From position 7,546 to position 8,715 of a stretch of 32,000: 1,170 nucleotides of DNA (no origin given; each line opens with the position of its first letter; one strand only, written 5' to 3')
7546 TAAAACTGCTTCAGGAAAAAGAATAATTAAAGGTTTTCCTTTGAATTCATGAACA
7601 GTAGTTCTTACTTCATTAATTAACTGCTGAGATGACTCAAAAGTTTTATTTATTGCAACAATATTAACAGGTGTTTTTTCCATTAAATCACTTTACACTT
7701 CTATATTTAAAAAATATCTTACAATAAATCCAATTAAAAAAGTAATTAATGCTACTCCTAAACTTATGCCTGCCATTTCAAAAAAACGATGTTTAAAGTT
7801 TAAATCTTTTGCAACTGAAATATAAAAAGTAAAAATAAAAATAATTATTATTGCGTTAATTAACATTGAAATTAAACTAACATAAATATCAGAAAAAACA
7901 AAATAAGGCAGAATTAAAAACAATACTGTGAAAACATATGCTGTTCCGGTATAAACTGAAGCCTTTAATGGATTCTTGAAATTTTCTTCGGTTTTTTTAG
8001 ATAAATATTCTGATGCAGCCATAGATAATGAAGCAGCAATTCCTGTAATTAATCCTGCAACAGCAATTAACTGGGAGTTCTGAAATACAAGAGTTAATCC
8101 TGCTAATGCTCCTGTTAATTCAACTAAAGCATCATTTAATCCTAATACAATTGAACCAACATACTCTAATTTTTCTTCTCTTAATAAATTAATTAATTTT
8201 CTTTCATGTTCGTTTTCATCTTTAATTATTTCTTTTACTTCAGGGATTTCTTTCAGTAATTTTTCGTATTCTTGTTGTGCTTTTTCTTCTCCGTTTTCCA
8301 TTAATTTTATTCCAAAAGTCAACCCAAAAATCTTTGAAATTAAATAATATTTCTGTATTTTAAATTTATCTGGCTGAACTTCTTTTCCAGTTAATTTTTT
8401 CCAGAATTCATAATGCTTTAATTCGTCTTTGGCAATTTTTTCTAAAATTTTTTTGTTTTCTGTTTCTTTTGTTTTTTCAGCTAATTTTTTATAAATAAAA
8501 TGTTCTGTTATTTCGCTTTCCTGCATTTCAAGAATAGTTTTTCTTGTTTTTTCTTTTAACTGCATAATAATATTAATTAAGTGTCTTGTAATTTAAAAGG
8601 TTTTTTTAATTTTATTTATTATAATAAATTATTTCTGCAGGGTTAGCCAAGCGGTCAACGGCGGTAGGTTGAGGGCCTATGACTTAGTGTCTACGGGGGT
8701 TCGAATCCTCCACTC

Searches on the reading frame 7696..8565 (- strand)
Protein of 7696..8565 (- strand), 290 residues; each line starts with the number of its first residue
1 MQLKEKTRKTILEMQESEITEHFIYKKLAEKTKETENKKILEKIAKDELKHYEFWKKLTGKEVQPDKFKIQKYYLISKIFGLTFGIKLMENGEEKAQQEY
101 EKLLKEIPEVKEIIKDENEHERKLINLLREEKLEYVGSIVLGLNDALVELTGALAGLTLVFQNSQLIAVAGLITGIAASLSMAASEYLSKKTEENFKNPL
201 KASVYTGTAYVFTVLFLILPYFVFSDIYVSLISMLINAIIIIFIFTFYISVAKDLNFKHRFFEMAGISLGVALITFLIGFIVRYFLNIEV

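Call 71: search_protein_families(library=pfam, proteins=[window:7696-8565:-], max_evalue=0.001)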
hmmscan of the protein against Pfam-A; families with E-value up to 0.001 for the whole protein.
window:7696-8565:- (290 aa): 2 families
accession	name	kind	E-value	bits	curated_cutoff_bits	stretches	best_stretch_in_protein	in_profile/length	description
PF01988.24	VIT1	-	1e-14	55.3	28.1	2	138-195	3-61/214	VIT family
PF02915.23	Rubrerythrin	-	2.6e-05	25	22.8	1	17-127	9-136/137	Rubrerythrin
